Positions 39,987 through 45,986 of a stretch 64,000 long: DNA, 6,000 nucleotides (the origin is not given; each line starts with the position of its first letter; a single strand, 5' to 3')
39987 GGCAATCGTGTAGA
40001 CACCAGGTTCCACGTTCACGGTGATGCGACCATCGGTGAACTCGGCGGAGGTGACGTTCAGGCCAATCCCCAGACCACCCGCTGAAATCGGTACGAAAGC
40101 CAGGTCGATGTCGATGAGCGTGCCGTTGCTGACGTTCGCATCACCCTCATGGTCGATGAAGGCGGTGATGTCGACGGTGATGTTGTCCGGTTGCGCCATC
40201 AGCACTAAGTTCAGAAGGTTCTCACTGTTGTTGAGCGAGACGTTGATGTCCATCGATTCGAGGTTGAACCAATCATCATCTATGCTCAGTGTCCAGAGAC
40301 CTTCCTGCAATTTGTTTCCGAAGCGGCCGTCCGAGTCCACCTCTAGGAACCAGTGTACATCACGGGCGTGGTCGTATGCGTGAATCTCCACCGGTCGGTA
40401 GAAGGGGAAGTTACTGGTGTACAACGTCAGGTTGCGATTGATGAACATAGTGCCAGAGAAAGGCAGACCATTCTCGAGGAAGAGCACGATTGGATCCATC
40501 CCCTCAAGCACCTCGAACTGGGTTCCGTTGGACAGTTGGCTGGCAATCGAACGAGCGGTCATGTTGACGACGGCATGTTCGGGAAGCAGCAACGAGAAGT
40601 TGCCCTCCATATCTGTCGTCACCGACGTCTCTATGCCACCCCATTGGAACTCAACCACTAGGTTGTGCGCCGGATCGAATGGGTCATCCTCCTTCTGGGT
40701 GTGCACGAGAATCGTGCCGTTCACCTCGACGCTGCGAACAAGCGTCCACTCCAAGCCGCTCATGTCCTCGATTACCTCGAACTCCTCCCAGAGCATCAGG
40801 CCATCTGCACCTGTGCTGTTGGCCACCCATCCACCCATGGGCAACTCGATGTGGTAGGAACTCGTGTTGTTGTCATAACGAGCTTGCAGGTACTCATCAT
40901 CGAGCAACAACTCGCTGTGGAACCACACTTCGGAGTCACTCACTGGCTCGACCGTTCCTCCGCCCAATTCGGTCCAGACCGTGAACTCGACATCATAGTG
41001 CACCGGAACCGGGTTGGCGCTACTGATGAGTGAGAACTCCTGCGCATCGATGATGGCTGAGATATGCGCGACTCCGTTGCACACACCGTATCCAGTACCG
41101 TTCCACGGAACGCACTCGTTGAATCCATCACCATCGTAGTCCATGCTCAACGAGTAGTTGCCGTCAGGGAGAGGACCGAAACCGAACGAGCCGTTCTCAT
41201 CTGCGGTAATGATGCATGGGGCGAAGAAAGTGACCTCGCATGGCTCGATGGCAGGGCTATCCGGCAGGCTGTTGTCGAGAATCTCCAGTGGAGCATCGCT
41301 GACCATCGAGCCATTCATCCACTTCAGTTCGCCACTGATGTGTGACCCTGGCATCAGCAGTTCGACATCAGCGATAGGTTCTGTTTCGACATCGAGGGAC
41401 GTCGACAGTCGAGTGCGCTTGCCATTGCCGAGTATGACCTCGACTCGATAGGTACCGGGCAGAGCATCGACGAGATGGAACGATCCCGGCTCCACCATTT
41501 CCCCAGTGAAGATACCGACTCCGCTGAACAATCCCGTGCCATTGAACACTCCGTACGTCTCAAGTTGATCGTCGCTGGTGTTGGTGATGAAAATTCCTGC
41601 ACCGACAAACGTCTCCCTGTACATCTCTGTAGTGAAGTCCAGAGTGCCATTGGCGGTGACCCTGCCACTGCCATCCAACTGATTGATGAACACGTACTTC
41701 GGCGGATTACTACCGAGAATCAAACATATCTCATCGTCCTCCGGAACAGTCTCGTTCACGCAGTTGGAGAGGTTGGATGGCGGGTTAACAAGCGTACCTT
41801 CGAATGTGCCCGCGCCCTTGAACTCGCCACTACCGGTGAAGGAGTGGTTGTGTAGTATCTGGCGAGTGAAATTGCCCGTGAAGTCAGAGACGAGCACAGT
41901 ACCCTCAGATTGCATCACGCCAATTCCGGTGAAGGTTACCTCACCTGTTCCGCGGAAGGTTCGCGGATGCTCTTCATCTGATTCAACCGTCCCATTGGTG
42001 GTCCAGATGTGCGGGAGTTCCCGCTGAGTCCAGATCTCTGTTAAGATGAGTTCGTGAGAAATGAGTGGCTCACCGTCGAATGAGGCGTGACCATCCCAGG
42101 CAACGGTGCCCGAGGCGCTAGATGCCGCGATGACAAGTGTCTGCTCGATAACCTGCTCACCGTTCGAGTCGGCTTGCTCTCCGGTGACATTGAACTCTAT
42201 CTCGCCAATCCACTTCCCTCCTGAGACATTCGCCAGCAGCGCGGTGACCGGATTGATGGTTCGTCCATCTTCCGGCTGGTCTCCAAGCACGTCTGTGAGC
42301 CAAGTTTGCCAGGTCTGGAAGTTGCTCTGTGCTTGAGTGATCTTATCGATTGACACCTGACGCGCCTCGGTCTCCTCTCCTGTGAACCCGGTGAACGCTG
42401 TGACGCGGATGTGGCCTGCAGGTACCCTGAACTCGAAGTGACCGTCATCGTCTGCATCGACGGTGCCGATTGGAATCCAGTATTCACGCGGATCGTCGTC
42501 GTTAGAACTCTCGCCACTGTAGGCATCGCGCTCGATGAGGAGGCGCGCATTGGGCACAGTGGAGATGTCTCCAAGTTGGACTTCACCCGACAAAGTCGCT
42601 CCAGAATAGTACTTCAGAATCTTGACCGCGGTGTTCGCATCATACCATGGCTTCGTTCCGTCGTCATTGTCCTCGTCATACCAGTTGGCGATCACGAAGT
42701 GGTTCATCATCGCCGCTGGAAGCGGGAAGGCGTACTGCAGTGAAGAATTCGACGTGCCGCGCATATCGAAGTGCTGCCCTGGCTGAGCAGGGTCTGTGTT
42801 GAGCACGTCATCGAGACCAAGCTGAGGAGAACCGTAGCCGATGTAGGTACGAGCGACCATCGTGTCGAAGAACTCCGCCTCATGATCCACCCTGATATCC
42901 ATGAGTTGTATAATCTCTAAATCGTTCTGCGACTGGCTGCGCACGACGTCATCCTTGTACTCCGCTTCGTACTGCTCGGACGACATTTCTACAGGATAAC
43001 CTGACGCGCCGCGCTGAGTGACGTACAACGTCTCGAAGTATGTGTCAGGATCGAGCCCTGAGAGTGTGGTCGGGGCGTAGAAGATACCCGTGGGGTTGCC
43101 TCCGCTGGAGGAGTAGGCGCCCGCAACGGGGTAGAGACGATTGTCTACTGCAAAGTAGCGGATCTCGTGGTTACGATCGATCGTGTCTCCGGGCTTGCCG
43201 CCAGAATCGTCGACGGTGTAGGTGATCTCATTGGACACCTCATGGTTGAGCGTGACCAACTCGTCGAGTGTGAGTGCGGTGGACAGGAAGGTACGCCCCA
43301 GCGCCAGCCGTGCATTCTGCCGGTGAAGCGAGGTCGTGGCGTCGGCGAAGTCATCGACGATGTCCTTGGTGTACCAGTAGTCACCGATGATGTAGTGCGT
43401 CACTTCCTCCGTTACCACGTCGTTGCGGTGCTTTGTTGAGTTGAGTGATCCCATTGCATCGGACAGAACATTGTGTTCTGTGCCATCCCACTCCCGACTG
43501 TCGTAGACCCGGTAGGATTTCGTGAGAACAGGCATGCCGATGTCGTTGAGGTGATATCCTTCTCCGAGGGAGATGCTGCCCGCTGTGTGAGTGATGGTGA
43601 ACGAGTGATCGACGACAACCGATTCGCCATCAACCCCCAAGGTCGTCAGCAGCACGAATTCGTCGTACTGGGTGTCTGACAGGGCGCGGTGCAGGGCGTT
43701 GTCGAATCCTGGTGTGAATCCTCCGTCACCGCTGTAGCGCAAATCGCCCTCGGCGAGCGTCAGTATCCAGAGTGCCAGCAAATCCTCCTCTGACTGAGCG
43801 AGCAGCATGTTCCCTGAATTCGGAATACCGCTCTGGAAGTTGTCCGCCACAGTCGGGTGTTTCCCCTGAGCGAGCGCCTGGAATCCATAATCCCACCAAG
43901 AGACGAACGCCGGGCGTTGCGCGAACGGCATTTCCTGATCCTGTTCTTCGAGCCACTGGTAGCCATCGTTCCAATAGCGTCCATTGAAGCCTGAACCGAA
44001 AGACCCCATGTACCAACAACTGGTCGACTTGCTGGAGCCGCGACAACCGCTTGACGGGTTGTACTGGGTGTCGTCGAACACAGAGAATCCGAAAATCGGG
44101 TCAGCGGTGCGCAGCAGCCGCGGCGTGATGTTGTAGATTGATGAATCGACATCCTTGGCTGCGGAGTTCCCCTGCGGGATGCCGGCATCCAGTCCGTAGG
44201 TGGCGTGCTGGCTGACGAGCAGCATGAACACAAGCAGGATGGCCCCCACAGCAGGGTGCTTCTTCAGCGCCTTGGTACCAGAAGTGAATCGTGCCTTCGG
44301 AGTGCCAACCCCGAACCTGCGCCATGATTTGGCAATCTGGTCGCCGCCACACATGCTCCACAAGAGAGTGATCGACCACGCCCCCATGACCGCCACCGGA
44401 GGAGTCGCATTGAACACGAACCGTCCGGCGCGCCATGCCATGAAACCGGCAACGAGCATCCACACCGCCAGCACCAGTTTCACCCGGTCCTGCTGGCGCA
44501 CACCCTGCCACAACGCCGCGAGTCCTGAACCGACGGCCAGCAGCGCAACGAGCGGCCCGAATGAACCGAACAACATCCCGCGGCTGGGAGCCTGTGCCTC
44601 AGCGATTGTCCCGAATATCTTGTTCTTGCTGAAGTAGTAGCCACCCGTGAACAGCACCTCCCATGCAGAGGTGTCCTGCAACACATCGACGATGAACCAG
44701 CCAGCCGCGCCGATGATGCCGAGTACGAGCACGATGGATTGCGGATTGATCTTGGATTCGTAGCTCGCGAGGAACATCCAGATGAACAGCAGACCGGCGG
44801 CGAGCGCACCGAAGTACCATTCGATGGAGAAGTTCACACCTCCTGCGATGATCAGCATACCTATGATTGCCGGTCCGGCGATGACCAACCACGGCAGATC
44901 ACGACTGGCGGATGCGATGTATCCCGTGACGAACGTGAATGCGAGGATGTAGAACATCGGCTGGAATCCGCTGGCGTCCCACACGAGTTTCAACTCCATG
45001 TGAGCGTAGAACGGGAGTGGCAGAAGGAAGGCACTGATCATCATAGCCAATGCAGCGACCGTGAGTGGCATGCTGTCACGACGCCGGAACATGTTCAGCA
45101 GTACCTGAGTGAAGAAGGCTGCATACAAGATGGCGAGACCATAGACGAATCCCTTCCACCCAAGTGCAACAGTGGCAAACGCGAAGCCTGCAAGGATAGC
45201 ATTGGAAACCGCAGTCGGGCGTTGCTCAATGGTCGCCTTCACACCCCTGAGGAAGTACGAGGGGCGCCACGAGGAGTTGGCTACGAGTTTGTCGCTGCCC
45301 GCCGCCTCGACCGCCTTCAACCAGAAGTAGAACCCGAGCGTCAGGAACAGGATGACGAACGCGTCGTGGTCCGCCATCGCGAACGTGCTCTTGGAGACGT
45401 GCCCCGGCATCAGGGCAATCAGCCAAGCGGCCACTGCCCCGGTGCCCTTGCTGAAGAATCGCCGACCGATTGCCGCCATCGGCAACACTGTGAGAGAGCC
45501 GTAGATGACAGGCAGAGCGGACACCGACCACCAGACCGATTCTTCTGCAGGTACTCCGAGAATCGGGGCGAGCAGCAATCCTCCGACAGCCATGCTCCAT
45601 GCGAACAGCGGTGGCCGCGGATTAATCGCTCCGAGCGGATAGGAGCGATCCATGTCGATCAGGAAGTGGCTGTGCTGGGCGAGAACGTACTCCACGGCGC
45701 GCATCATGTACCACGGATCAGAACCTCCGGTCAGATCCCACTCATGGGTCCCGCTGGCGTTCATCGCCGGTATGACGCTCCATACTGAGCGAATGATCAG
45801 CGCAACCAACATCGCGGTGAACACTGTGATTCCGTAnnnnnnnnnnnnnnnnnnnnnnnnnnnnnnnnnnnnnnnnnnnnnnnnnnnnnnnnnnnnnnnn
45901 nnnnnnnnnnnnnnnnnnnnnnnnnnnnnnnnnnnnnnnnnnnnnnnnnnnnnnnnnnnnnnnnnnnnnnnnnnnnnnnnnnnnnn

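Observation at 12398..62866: A ~50-kb cell-surface biogenesis island interleaved with core metabolism genes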

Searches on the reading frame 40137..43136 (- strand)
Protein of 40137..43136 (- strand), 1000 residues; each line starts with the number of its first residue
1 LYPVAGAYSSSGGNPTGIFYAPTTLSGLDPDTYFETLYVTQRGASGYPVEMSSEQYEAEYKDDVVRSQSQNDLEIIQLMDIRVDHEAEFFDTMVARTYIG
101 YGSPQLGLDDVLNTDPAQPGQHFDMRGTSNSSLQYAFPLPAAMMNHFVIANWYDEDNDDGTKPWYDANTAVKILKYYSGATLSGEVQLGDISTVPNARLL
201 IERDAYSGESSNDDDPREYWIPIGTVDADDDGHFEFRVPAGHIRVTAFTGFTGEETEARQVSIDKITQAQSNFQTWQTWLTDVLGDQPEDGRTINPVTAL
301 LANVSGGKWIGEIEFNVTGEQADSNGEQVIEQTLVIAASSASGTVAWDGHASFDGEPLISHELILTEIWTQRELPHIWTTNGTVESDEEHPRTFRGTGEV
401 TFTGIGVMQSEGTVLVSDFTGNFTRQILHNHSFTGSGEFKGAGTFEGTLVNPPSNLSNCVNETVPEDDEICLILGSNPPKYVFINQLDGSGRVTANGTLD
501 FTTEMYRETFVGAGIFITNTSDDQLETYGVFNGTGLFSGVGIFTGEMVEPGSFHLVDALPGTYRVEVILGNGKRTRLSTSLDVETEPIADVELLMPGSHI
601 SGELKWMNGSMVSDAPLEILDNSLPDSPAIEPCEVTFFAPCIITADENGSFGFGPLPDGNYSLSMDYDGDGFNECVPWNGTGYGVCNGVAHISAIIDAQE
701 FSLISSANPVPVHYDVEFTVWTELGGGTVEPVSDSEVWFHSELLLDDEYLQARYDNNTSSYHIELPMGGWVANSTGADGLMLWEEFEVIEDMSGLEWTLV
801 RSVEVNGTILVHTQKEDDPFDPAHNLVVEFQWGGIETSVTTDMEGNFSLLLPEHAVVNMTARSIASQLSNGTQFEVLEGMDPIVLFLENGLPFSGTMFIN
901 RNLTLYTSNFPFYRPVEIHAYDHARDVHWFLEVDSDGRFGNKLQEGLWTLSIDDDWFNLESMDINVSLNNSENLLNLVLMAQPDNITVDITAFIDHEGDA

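Call 31: search_protein_families(library=pfam, proteins=[window:40137-43136:-], max_evalue=1)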
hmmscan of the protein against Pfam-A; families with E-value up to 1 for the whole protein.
window:40137-43136:- (1000 aa): 2 families
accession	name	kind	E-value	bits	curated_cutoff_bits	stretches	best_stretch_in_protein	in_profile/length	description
PF13620.12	CarboxypepD_reg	-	4.1e-10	40.3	32.3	1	224-265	30-73/82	Carboxypeptidase regulatory-like domain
PF13715.12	CarbopepD_reg_2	-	7.4e-05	23.1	32.2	0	226-272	29-73/88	CarboxypepD_reg-like domain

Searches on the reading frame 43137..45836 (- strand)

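Call 31: search_protein_families(library=pfam, proteins=[window:43137-45836:-], max_evalue=1)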
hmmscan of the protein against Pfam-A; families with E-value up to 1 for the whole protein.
window:43137-45836:- (900 aa): 2 families
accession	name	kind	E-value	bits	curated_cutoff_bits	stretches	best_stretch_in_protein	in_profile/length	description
PF02516.20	STT3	-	3.1e-16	60.3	24.5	1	39-377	32-343/405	Oligosaccharyl transferase STT3, N-terminal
PF22627.1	AglB_core-like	-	0.00086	20.1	27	1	644-685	47-91/111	AglB core domain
